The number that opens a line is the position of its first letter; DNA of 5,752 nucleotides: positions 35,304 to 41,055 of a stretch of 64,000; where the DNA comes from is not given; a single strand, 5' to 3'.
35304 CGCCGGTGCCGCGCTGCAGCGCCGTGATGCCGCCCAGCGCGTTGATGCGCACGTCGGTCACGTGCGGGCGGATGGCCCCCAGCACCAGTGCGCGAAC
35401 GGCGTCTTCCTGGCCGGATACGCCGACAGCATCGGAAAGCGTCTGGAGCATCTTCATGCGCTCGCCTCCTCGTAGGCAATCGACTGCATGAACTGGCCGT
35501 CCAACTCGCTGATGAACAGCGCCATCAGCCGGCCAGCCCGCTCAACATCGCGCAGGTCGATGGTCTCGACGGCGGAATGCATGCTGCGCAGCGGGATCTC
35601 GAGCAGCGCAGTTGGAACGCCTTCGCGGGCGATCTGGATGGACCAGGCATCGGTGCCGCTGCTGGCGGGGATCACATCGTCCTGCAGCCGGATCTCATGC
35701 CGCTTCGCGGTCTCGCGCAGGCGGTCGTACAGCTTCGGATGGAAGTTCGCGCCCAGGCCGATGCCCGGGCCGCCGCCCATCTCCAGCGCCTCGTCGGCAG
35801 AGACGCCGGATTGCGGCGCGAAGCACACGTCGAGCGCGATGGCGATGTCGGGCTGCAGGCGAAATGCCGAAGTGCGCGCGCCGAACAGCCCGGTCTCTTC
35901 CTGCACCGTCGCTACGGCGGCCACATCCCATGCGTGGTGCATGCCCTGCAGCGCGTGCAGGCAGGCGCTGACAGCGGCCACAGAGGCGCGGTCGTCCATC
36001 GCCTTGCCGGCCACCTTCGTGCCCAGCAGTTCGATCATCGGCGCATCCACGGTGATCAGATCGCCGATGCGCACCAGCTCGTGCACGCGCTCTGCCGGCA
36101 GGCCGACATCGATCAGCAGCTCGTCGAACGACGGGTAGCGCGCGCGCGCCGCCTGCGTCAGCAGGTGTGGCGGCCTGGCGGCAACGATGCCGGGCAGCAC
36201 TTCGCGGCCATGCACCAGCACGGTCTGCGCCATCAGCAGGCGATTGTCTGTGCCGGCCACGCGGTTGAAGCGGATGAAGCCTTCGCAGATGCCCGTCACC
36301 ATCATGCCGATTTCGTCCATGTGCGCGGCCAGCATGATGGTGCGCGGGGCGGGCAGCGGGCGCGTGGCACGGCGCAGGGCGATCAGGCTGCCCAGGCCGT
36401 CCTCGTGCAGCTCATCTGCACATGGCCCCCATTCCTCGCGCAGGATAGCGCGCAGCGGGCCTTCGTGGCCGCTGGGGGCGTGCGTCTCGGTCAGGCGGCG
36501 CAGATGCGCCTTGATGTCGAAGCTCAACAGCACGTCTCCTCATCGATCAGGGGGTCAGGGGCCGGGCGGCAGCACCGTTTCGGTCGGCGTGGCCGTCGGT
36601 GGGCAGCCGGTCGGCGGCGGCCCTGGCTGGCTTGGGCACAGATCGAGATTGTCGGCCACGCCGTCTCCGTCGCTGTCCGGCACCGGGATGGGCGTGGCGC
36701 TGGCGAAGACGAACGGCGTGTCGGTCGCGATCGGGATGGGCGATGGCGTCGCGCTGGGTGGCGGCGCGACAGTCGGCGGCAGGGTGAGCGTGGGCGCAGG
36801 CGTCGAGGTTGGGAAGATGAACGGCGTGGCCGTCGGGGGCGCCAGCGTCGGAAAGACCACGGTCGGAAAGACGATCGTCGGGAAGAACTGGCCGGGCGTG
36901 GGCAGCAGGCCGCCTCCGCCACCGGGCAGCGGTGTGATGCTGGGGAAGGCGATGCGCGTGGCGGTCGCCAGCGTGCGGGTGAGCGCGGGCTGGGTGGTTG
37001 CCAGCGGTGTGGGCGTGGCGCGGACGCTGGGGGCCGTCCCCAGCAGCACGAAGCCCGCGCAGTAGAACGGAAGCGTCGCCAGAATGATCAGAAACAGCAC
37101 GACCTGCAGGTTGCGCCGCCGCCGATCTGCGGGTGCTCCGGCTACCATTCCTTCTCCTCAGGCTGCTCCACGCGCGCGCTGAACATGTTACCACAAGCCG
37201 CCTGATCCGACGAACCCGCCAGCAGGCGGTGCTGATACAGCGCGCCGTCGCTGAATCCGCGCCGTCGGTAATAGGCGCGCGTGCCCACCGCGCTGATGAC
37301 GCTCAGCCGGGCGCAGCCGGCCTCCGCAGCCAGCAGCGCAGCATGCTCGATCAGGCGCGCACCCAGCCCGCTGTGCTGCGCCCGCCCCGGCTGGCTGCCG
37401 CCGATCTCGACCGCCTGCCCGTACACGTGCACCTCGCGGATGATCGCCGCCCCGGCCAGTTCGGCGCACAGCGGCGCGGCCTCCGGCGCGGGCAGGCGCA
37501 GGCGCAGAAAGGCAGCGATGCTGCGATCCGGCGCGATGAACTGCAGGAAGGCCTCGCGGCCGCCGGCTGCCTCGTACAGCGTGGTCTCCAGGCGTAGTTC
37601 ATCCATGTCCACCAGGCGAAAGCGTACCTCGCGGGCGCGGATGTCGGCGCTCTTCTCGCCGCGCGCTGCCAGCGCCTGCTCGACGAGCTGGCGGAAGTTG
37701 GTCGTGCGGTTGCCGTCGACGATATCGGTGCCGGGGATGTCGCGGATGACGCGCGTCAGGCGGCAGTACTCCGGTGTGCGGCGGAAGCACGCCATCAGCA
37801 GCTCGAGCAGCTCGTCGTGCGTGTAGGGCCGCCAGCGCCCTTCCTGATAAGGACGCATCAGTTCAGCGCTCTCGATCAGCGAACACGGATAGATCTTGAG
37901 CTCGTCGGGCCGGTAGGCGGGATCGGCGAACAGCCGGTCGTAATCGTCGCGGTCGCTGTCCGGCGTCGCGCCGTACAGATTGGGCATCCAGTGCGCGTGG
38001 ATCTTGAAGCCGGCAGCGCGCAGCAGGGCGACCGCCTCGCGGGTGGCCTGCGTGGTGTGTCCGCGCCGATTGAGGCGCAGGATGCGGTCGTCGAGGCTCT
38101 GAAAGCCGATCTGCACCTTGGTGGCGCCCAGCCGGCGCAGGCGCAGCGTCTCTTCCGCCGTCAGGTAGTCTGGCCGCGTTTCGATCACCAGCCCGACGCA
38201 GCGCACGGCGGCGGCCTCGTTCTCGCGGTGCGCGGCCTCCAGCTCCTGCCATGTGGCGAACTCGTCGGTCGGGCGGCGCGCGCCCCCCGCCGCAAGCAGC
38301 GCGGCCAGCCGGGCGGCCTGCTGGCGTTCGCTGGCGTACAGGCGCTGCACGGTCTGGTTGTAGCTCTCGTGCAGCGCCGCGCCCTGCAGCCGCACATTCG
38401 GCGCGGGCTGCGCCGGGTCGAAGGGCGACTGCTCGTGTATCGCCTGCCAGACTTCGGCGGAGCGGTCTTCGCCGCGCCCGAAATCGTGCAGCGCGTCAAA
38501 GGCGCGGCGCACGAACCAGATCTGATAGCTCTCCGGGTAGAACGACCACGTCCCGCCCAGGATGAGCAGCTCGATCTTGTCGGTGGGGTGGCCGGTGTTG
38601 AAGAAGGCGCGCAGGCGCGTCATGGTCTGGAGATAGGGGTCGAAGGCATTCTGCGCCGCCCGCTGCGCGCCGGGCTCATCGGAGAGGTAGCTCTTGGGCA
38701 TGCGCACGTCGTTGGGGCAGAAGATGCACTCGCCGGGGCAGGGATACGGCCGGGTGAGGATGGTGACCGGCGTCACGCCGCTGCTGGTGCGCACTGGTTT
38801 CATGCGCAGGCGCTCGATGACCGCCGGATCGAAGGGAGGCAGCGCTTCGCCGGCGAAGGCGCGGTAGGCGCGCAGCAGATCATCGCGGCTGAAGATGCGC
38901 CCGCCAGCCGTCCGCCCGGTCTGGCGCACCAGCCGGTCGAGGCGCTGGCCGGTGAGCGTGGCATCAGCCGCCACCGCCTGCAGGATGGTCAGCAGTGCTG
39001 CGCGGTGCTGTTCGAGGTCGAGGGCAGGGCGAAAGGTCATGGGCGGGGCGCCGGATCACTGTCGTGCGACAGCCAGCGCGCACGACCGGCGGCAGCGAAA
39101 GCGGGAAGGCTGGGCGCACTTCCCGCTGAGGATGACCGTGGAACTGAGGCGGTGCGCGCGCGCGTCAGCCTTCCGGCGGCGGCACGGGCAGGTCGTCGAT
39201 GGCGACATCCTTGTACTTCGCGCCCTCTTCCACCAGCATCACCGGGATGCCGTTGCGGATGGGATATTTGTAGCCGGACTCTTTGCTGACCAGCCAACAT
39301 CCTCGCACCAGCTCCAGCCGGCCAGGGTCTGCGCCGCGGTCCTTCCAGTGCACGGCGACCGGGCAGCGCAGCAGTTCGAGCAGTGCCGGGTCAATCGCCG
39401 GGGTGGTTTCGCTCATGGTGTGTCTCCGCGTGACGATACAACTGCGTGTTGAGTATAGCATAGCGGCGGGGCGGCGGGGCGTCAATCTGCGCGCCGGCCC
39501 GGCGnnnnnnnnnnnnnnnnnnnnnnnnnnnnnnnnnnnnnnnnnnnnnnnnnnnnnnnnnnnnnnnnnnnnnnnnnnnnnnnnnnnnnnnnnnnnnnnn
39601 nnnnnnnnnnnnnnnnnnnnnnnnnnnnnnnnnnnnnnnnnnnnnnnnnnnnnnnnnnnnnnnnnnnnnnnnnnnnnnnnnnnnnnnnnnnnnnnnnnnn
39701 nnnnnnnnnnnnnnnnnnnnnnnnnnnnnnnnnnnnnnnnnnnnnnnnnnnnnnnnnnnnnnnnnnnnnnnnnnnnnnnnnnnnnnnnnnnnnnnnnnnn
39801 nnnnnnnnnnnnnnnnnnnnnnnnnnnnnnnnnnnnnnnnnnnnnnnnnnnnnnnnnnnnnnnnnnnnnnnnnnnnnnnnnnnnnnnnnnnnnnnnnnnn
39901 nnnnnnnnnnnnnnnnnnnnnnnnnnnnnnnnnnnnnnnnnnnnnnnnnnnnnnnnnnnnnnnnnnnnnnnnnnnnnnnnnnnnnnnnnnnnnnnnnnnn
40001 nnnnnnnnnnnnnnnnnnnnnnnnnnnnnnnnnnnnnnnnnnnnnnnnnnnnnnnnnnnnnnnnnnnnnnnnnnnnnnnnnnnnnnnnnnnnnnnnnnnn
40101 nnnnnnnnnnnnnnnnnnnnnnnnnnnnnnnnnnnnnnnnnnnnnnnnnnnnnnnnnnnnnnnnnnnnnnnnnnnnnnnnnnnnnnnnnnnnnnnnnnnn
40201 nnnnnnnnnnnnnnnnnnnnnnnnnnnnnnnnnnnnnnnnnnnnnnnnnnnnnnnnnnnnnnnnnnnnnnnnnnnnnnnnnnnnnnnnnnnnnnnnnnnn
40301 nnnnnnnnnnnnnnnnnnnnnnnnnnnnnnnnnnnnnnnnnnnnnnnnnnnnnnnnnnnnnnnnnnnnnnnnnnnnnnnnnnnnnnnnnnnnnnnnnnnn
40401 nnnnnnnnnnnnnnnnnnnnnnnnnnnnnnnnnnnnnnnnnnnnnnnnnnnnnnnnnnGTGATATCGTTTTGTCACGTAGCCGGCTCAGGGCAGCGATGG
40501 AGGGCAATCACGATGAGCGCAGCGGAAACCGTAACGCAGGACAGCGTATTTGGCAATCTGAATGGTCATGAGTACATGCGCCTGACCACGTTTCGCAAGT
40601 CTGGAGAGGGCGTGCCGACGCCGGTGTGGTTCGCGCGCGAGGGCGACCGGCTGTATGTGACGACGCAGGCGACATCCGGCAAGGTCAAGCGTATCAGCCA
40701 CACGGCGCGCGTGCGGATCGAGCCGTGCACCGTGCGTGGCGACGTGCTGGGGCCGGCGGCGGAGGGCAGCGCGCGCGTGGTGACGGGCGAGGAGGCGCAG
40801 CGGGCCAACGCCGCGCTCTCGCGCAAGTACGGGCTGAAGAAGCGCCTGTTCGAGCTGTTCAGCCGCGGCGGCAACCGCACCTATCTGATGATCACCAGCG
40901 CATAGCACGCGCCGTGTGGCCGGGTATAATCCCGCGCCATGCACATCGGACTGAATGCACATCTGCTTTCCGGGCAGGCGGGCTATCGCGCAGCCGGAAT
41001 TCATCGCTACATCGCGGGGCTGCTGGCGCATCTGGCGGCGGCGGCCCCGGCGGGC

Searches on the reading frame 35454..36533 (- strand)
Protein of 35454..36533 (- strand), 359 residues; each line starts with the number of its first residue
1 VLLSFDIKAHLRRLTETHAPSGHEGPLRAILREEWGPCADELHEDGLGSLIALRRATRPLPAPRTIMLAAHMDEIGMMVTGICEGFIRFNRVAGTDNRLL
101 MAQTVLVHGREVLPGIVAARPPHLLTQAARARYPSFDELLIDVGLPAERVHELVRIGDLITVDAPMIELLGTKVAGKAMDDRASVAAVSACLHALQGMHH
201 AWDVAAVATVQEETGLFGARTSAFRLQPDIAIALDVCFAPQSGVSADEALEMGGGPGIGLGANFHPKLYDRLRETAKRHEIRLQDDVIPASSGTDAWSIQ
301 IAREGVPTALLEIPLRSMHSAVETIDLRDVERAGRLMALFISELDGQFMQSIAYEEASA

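Call 50: search_protein_families(library=pfam, proteins=[window:35454-36533:-], max_evalue=0.0001)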
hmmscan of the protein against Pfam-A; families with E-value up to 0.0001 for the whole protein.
window:35454-36533:- (359 aa): 2 families
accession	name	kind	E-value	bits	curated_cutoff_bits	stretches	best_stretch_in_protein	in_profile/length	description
PF05343.19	Peptidase_M42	-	1.8e-75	254.2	23.2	1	65-336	15-292/292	M42 glutamyl aminopeptidase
PF01546.33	Peptidase_M20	-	1.3e-06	28.9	24.6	1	178-342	33-205/206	Peptidase family M20/M25/M40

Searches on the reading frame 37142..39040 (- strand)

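Call 50: search_protein_families(library=pfam, proteins=[window:37142-39040:-], max_evalue=0.0001)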
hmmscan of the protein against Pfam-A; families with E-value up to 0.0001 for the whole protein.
window:37142-39040:- (632 aa): 2 families
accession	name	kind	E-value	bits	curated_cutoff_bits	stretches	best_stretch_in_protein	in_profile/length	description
PF16199.10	Radical_SAM_C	-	8.9e-17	61.4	31.9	1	378-457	1-83/85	Radical_SAM C-terminal domain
PF04055.27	Radical_SAM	-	6.2e-12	46.4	29.5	1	266-360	65-156/166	Radical SAM superfamily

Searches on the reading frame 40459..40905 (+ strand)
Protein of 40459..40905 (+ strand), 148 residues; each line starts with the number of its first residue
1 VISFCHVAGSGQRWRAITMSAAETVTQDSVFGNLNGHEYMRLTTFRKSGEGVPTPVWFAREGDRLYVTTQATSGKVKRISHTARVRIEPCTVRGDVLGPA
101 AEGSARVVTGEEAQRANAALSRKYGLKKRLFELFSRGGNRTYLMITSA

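Call 51: search_protein_families(library=pfam, proteins=[window:40459-40905:+], max_evalue=0.0001)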
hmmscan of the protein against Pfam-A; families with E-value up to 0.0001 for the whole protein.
window:40459-40905:+ (148 aa): 1 family
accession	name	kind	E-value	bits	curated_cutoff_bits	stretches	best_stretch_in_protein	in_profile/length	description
PF01243.27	PNPOx_N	-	6.2e-07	30.2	28.1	1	34-125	9-94/120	Pyridoxamine 5'-phosphate oxidase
